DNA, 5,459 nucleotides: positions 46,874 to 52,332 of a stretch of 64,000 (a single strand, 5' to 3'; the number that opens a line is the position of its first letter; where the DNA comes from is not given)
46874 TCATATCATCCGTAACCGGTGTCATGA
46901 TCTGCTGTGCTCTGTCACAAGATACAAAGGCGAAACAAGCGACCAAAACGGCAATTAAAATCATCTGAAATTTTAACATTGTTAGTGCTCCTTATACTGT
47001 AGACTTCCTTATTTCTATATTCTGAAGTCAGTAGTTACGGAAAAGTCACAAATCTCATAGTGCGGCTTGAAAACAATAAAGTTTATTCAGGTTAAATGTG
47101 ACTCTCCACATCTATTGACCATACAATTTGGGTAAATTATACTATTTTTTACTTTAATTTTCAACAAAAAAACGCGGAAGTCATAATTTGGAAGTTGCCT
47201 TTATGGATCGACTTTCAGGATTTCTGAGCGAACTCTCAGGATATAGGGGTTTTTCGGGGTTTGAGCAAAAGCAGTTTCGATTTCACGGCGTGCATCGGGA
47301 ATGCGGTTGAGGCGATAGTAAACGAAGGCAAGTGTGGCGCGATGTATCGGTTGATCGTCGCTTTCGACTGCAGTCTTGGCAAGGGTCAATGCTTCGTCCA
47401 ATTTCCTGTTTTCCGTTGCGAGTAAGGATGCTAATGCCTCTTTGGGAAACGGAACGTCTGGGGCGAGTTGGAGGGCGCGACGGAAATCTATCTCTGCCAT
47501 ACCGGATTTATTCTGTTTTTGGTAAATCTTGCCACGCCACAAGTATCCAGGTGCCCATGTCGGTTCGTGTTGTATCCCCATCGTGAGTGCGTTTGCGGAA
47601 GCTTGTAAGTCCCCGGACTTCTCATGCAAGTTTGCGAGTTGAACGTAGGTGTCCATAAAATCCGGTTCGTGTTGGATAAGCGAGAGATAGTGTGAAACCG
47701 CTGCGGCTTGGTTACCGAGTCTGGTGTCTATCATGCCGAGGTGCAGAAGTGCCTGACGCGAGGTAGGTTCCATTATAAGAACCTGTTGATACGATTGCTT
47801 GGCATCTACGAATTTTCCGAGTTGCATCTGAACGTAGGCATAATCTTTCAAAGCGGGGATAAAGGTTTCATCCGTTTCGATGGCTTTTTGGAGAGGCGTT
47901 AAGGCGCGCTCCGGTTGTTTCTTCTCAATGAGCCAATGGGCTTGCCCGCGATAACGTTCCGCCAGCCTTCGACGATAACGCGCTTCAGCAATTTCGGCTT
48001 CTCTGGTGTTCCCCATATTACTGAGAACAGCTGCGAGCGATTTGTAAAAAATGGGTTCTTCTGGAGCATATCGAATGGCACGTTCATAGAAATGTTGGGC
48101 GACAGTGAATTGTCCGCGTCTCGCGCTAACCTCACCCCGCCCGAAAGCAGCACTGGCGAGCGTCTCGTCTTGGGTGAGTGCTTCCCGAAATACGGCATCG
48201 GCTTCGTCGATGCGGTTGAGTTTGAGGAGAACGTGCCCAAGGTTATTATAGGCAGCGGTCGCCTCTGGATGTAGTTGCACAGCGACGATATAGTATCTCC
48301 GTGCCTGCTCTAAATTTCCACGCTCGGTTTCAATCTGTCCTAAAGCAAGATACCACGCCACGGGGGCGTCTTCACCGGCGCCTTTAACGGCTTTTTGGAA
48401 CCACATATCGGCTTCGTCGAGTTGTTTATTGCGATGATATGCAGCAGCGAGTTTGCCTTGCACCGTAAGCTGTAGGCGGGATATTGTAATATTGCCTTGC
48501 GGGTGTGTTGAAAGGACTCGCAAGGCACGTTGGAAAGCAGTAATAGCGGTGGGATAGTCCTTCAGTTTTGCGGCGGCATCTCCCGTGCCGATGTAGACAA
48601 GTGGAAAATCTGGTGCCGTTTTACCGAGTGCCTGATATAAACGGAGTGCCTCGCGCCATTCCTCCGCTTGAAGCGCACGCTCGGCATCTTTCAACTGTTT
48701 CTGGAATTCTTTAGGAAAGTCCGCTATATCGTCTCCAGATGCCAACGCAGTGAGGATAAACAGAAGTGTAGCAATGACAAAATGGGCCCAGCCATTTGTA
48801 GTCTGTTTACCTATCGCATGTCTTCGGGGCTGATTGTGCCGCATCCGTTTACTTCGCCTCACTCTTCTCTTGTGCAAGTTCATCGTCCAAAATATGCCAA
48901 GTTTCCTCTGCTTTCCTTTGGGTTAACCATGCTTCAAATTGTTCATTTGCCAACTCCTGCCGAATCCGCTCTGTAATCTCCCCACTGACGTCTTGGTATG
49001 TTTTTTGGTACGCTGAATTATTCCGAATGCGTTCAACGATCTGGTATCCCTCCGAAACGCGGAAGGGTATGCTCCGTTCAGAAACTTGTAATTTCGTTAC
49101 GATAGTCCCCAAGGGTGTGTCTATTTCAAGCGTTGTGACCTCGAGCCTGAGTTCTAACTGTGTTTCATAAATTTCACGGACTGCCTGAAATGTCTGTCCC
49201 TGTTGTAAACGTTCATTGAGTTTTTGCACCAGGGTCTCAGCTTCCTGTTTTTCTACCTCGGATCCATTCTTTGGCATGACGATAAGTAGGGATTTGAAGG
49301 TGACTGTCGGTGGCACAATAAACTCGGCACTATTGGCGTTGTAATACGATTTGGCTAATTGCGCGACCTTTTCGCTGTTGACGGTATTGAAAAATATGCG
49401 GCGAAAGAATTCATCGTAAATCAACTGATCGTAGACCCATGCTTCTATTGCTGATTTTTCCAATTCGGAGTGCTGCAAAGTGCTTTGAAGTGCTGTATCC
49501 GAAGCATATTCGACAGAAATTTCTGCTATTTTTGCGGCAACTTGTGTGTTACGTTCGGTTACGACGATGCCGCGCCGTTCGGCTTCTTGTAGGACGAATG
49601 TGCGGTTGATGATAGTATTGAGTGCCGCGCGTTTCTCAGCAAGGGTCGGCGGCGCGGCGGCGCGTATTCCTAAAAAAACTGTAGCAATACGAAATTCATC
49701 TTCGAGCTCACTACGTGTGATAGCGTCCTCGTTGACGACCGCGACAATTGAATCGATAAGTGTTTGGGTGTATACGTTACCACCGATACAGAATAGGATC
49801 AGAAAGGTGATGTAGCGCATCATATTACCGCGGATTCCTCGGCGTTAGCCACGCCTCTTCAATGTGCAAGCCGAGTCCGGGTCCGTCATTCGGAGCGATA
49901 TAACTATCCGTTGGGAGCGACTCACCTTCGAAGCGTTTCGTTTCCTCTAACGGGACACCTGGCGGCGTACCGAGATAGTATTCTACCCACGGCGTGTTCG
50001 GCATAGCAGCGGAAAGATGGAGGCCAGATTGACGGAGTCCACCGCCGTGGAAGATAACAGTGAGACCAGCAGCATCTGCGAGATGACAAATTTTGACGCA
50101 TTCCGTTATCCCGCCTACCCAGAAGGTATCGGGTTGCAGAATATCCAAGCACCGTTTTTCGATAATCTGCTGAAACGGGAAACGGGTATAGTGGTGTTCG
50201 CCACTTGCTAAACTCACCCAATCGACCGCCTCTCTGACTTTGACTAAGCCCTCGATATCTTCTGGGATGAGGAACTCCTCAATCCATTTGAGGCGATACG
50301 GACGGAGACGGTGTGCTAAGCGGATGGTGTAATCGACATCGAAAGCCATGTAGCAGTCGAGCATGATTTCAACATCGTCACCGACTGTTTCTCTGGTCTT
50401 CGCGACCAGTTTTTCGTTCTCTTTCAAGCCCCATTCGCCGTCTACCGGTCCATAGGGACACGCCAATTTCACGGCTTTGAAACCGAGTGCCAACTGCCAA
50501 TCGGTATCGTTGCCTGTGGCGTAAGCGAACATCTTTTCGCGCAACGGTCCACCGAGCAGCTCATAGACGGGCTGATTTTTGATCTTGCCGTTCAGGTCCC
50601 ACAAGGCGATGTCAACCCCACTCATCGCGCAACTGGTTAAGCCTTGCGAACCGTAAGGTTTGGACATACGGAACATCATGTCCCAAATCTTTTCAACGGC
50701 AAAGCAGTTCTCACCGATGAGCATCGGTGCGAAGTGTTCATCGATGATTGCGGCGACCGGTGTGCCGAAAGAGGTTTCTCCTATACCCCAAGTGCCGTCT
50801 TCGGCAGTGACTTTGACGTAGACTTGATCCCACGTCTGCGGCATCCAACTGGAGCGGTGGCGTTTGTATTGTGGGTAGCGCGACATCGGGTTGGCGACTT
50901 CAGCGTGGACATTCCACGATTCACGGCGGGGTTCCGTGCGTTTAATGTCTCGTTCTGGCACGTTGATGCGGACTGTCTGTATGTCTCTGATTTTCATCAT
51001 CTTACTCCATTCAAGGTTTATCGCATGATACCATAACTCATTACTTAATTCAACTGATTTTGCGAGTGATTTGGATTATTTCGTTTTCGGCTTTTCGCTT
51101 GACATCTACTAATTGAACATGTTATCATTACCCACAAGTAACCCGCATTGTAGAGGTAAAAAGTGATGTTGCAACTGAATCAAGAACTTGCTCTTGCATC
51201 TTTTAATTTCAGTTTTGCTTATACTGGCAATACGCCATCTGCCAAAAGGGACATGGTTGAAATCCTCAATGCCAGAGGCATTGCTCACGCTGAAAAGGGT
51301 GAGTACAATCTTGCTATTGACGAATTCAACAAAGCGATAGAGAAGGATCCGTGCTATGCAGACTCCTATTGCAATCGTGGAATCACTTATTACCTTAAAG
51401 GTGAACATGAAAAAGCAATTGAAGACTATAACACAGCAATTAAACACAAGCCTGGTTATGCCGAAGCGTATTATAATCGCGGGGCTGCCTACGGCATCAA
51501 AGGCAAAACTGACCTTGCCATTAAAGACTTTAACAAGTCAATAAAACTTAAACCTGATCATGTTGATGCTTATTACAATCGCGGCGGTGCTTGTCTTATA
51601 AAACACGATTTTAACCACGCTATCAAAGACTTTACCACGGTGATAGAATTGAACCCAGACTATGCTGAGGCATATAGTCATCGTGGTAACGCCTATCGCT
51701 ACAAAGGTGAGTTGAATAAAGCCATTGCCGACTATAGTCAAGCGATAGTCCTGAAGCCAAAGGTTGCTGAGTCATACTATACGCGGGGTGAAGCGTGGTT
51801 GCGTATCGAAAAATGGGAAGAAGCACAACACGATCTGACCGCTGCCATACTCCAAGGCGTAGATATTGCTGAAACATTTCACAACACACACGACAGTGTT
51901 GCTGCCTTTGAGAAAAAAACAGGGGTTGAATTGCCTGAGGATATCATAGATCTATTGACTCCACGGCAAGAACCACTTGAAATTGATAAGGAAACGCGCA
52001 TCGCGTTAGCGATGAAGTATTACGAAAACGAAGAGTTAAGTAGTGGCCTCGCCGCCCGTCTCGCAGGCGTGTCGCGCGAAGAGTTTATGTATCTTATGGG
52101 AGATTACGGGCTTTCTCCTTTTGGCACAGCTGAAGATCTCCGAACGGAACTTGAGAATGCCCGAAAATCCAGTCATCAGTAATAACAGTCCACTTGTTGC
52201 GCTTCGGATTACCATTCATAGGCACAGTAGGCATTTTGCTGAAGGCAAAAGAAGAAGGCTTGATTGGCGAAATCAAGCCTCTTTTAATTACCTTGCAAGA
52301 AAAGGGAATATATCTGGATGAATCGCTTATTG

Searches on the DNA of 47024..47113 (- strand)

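Call 64: build_rna_model(alignment_id=A5, structure=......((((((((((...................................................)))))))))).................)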
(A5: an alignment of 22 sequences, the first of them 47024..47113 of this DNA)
Model R1 built from alignment A5 (22 sequences, 94 columns); structure: as given.
model positions 91; base pairs 10; branch points 0; effective number of sequences 2.59; information 0.627 bits per position. Calibrated on 0.2 Mb of random sequence (short: E-values are rough).
structure used (alignment columns):
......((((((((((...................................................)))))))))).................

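Call 65: search_with_rna_model(model_id=R1, sources=[window, L001, L002, L003, L004, L005, L006, L007, L008, L009, L010, L011, L012, L013, L014, L015, L016, L017, L018, L019, L020, L021, L022, L023, L024, L025, L026, L027, L028, L029, L030, L031, L032, L033, L034, L035, L036, L037, L038, L039, L040, L041, L042, L043, L044, L045, L046, L047, L048, L049, L050, L051, L052, L053, L054, L055, L056, L057, L058, L059], max_evalue=1)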
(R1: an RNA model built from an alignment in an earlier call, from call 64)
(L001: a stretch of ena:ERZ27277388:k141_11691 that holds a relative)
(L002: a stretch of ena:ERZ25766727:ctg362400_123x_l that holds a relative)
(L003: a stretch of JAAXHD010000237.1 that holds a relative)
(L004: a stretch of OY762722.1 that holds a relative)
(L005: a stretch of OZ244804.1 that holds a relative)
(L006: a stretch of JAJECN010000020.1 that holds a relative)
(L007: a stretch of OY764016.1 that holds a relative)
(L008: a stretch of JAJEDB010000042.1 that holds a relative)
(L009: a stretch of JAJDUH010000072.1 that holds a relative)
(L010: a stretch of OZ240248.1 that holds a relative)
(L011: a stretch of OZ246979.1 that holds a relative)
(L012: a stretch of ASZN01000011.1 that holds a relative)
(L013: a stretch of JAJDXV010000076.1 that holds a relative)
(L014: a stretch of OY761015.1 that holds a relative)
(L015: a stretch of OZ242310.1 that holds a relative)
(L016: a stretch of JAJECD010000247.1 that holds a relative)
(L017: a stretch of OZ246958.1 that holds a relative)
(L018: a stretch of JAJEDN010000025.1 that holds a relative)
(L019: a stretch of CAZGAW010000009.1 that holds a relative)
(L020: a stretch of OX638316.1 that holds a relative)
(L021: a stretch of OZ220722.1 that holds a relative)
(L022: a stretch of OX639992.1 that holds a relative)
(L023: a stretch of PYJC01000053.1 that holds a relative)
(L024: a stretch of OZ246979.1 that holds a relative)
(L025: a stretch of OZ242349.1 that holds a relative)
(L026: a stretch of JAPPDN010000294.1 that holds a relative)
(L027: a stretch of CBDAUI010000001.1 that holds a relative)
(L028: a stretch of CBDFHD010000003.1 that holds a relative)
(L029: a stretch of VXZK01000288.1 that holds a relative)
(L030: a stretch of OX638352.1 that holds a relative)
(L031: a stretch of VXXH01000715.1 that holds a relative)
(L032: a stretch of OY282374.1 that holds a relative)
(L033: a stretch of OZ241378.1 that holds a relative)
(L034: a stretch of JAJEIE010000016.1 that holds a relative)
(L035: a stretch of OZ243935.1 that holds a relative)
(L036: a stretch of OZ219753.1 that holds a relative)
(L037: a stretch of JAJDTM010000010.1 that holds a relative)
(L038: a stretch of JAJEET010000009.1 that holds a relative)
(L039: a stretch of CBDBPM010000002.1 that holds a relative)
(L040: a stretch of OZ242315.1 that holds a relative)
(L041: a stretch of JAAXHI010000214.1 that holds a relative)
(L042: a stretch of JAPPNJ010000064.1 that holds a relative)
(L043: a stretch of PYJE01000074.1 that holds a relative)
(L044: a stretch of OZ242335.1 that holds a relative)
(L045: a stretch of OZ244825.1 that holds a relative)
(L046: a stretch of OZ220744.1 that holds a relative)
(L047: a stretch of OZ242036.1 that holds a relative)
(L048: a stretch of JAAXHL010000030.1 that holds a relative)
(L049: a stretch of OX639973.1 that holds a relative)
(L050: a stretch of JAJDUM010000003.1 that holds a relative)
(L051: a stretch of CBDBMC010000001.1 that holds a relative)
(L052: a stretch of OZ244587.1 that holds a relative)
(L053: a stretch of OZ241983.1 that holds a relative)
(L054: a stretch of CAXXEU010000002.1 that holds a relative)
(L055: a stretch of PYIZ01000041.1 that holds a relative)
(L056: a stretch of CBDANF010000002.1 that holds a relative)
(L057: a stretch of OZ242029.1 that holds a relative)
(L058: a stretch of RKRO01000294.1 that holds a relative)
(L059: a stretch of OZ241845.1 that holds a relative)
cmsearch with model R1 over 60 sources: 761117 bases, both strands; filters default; matches with E-value up to 1: 52.
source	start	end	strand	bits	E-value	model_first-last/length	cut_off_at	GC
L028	2002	2092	+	107.6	7.8e-23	1-91/91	no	0.38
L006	4835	4925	+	107.3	9.2e-23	1-91/91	no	0.44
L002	7884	7974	+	105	3.4e-22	1-91/91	no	0.4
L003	3795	3884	+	98.1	1.8e-20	1-91/91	no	0.31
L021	4973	5062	+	97.9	1.9e-20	1-91/91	no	0.43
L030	5145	5235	+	96.6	4e-20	1-91/91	no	0.42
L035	5044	5133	+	96.6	4.1e-20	1-91/91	no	0.32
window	47024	47113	-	95.9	6.2e-20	1-91/91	no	0.37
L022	4889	4978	+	95.4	7.9e-20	1-91/91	no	0.33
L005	5150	5238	+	93.5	2.4e-19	1-91/91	no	0.33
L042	5885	5974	+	92.2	4.9e-19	1-91/91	no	0.46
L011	5194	5283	+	90.5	1.4e-18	1-91/91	no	0.39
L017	5881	5970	+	90.4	1.4e-18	1-91/91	no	0.43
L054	5233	5322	+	90.4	1.4e-18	1-91/91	no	0.43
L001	7861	7950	+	89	3.1e-18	1-91/91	no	0.47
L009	5227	5316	+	87.8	6e-18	1-91/91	no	0.41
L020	5201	5291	+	86.7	1.2e-17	1-91/91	no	0.41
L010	5183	5272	+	86.3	1.4e-17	1-91/91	no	0.41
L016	2152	2235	+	85.2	2.7e-17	1-91/91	no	0.37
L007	5087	5177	+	84.6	3.9e-17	1-91/91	no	0.42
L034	4851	4934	+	83.7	6.4e-17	1-91/91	no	0.38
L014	5067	5155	+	81.6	2.1e-16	1-91/91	no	0.36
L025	4983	5073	+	80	5.3e-16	1-91/91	no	0.32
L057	5084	5167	+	78.4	1.3e-15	1-91/91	no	0.42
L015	4764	4855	+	72.4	4e-14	1-91/91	no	0.43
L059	5576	5667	+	72.3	4.1e-14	1-91/91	no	0.39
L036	5889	5977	+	68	5e-13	1-91/91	no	0.39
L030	5890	5967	+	49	2.5e-08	1-91/91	no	0.38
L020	5897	5974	+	45.8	1.5e-07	1-91/91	no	0.45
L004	4690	4760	+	43.9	4.5e-07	1-91/91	no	0.38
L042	6500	6577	+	43.8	4.8e-07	1-91/91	no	0.46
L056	5891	5972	+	39.7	4.9e-06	1-91/91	no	0.33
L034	5895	5971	+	38.8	8.3e-06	1-91/91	no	0.39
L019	5905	5982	+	36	4.2e-05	1-91/91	no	0.45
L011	5904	5979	+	35.8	4.5e-05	1-91/91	no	0.39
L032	5885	5962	+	33.8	0.00014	1-91/91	no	0.44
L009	5893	5970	+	33.2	0.0002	1-91/91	no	0.49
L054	5888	5964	+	31.8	0.00045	1-91/91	no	0.45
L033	5902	5976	+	26.3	0.01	1-91/91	no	0.32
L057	5898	5974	+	26.2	0.011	1-91/91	no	0.4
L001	8769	8845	+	24.8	0.024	1-91/91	no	0.44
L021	5903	5979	+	23.5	0.05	1-91/91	no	0.36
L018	5903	5979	+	23.1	0.065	1-91/91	no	0.38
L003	4365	4441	+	23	0.068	1-91/91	no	0.43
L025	5905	5978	+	20.9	0.22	1-91/91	no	0.39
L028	5902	5978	+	20.6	0.26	1-91/91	no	0.48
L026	3054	3128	+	20.4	0.3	1-91/91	no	0.35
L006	5646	5721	+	19.6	0.48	1-91/91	no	0.39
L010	5900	5976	+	18.6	0.83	1-91/91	no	0.43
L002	8774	8850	+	18.5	0.87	1-91/91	no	0.49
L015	5894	5971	+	18.4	0.91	1-91/91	no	0.37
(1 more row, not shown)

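Call 66: search_with_rna_model(model_id=R1, sources=[window, L001, L002, L003, L004, L005, L006, L007, L009, L010, L011, L014, L015, L016, L017, L018, L019, L020, L021, L022, L025, L028, L030, L032, L033, L034, L035, L036, L042, L054, L056, L057, L059], max_evalue=0.1, make_alignment=true)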
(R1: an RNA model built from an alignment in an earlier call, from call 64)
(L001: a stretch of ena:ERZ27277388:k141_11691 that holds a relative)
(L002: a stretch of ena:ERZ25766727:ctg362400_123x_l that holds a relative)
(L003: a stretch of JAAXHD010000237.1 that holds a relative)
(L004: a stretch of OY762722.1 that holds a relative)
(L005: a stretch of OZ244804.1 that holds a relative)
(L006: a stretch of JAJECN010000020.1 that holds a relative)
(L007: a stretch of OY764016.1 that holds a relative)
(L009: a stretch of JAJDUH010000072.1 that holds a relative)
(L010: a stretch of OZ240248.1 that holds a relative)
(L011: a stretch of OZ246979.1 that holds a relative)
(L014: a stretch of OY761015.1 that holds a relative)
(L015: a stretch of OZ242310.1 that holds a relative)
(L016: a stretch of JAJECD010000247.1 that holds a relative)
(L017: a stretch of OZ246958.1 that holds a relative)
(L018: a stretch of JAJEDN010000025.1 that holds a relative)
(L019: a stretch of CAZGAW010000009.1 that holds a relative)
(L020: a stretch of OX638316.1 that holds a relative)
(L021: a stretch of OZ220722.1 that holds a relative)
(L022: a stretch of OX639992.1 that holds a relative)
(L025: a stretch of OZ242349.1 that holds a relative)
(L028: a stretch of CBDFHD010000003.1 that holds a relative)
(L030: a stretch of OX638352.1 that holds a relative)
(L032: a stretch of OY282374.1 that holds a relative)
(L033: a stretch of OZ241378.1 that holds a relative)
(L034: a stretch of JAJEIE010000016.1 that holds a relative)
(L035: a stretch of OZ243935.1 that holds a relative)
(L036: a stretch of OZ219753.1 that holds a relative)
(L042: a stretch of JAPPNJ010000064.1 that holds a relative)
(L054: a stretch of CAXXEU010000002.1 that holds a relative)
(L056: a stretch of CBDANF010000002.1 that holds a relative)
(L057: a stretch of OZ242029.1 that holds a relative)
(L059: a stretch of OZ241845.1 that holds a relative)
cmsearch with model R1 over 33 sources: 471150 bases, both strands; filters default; matches with E-value up to 0.1: 45.
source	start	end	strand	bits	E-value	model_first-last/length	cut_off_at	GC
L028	2002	2092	+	107.6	4.8e-23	1-91/91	no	0.38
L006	4835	4925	+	107.3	5.7e-23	1-91/91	no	0.44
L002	7884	7974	+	105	2.1e-22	1-91/91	no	0.4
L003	3795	3884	+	98.1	1.1e-20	1-91/91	no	0.31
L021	4973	5062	+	97.9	1.2e-20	1-91/91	no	0.43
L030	5145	5235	+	96.6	2.5e-20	1-91/91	no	0.42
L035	5044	5133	+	96.6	2.5e-20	1-91/91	no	0.32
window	47024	47113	-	95.9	3.9e-20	1-91/91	no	0.37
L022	4889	4978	+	95.4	4.9e-20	1-91/91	no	0.33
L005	5150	5238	+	93.5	1.5e-19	1-91/91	no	0.33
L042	5885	5974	+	92.2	3.1e-19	1-91/91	no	0.46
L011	5194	5283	+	90.5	8.4e-19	1-91/91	no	0.39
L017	5881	5970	+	90.4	8.5e-19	1-91/91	no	0.43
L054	5233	5322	+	90.4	8.7e-19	1-91/91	no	0.43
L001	7861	7950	+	89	1.9e-18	1-91/91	no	0.47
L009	5227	5316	+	87.8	3.7e-18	1-91/91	no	0.41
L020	5201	5291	+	86.7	7.2e-18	1-91/91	no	0.41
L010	5183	5272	+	86.3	8.8e-18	1-91/91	no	0.41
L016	2152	2235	+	85.2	1.7e-17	1-91/91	no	0.37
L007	5087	5177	+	84.6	2.4e-17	1-91/91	no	0.42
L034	4851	4934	+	83.7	3.9e-17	1-91/91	no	0.38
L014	5067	5155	+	81.6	1.3e-16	1-91/91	no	0.36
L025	4983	5073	+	80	3.3e-16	1-91/91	no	0.32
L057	5084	5167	+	78.4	8.1e-16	1-91/91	no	0.42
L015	4764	4855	+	72.4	2.5e-14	1-91/91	no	0.43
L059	5576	5667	+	72.3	2.6e-14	1-91/91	no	0.39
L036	5889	5977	+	68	3.1e-13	1-91/91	no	0.39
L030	5890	5967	+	49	1.6e-08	1-91/91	no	0.38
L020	5897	5974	+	45.8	9.3e-08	1-91/91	no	0.45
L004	4690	4760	+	43.9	2.8e-07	1-91/91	no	0.38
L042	6500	6577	+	43.8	3e-07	1-91/91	no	0.46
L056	5891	5972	+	39.7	3e-06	1-91/91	no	0.33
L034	5895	5971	+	38.8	5.1e-06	1-91/91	no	0.39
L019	5905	5982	+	36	2.6e-05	1-91/91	no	0.45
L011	5904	5979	+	35.8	2.8e-05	1-91/91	no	0.39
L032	5885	5962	+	33.8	8.8e-05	1-91/91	no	0.44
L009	5893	5970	+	33.2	0.00012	1-91/91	no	0.49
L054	5888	5964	+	31.8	0.00028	1-91/91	no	0.45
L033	5902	5976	+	26.3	0.0063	1-91/91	no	0.32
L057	5898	5974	+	26.2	0.0068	1-91/91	no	0.4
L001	8769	8845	+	24.8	0.015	1-91/91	no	0.44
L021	5903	5979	+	23.5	0.031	1-91/91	no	0.36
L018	5903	5979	+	23.1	0.04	1-91/91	no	0.38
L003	4365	4441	+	23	0.042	1-91/91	no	0.43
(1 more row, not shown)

Alignment A6: 45 matches aligned to the model, 103 columns, each read 5' to 3' on its own strand. Consensus structure (alignment columns), stored with it:
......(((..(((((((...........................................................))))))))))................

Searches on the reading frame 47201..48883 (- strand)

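Call 3: search_protein_families(library=pfam, proteins=[window:47201-48883:-], max_evalue=1)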
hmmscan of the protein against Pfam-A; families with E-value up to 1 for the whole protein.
window:47201-48883:- (560 aa): 39 families (the best 25 are shown)
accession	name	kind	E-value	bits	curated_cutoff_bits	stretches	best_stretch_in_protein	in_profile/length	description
PF07719.23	TPR_2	-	6.6e-44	144.8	27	7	210-240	2-32/34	Tetratricopeptide repeat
PF00515.34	TPR_1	-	2.4e-34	116.2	27.8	4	211-241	3-33/34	Tetratricopeptide repeat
PF13432.12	TPR_16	-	2e-28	98.9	32.7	4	179-240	1-62/65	Tetratricopeptide repeat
PF14559.12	TPR_19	-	2.4e-28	98.7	25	6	187-239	3-55/68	Tetratricopeptide repeat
PF13181.12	TPR_8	-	2.4e-27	93.1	25.7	3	211-240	3-32/34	Tetratricopeptide repeat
PF13428.12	TPR_14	-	9.8e-26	88.1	23.5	6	177-216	3-42/44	Tetratricopeptide repeat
PF13431.12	TPR_17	-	3.3e-24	83.5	24.4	4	265-297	1-33/34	Tetratricopeptide repeat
PF13414.12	TPR_11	-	8.7e-24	83.4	26.8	3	182-222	1-41/42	TPR repeat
PF13424.12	TPR_12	-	4e-22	78.6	30.1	3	139-203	3-73/77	Tetratricopeptide repeat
PF13371.12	TPR_9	-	1.2e-16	60.9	35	3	68-127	3-62/73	Tetratricopeptide repeat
PF13374.12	TPR_10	-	5.4e-13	48.9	27.5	3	210-236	3-29/42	Tetratricopeptide repeat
PF23914.1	TPR_CcmH_CycH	-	6.8e-13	49.2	42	4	404-543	10-152/158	Cytochrome c-type biogenesis protein H TPR domain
PF13176.12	TPR_7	-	1.6e-11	43.7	27.9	1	211-241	1-33/36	Tetratricopeptide repeat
PF13174.12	TPR_6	-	1.2e-10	41.8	26.3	1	377-408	1-32/33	Tetratricopeptide repeat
PF25062.1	ARM_TT21_N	-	1e-08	35.7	40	1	349-452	107-210/222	Tetratricopeptide repeat protein 21 N-terminal ARM repeat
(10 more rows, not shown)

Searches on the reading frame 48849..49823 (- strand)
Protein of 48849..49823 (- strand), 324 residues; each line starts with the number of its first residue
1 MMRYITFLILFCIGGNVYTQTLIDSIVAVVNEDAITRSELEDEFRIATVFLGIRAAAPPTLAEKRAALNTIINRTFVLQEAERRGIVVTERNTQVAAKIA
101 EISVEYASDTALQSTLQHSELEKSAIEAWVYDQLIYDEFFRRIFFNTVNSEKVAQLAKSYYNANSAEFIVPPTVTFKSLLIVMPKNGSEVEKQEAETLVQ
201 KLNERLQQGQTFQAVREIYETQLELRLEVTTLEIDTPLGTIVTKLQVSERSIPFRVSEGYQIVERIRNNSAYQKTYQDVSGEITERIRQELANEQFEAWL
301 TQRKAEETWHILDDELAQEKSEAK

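Call 44: search_protein_families(library=pfam, proteins=[window:48849-49823:-], max_evalue=0.00001)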
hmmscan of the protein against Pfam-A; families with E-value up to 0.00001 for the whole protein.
window:48849-49823:- (324 aa): 3 families
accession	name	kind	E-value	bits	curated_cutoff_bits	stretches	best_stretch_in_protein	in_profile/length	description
PF09312.16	SurA_N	-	1.9e-08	34.9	30.8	1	23-106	1-83/118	SurA N-terminal domain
PF13624.11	SurA_N_3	-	2.3e-08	34.4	27.2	1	7-136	25-158/162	SurA-like N-terminal domain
PF13623.11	SurA_N_2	-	1.4e-06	28.7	28.5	0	7-94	23-116/145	SurA-like N-terminal domain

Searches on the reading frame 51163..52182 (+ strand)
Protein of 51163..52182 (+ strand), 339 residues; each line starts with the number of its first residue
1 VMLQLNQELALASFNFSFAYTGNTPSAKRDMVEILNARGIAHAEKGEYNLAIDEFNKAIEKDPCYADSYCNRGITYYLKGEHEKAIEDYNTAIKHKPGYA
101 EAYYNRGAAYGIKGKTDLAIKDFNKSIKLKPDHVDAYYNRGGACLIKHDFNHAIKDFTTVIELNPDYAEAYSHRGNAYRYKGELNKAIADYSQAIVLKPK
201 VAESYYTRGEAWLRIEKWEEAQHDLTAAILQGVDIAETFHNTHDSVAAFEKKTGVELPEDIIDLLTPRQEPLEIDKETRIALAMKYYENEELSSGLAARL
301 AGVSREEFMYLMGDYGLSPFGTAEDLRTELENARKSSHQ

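Call 44: search_protein_families(library=pfam, proteins=[window:51163-52182:+], max_evalue=0.00001)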
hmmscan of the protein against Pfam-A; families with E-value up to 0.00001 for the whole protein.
window:51163-52182:+ (339 aa): 14 families
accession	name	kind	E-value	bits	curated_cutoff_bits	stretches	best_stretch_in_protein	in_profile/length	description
PF00515.34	TPR_1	-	9.6e-49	161.8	27.8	4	66-99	1-34/34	Tetratricopeptide repeat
PF13414.12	TPR_11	-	3.2e-44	148.8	26.8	5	175-211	1-37/42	TPR repeat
PF07719.23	TPR_2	-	1.6e-40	134.3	27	3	66-98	1-33/34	Tetratricopeptide repeat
PF13431.12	TPR_17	-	2.6e-30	102.5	24.4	1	55-87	2-34/34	Tetratricopeptide repeat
PF13181.12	TPR_8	-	1.2e-27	94.1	25.7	1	100-133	1-34/34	Tetratricopeptide repeat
PF13432.12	TPR_16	-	1.5e-20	73.7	32.7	0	72-131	3-62/65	Tetratricopeptide repeat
PF13424.12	TPR_12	-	1.4e-17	64.1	30.1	1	31-94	2-73/77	Tetratricopeptide repeat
PF13371.12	TPR_9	-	2.4e-17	63.2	35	0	178-230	5-57/73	Tetratricopeptide repeat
PF03683.19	UPF0175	-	4.3e-16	58.8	27.9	1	258-332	2-75/75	Uncharacterised protein family (UPF0175)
PF13428.12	TPR_14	-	4e-11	42.9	23.5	0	33-71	2-40/44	Tetratricopeptide repeat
PF13174.12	TPR_6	-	2.1e-09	37.9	26.3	0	72-94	6-28/33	Tetratricopeptide repeat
PF14559.12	TPR_19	-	5.1e-09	36.8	25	0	44-101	3-60/68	Tetratricopeptide repeat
PF25575.1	TPR_BSK1_C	-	7.6e-09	35.9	42.2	0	140-206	48-115/118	Serine/threonine-protein kinase BSK1-like, TPR repeats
PF24575.1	TPR_Slam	-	1.4e-07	32.3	35.2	0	28-63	43-78/104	Surface lipoprotein assembly modifier, N-terminal TPR repeats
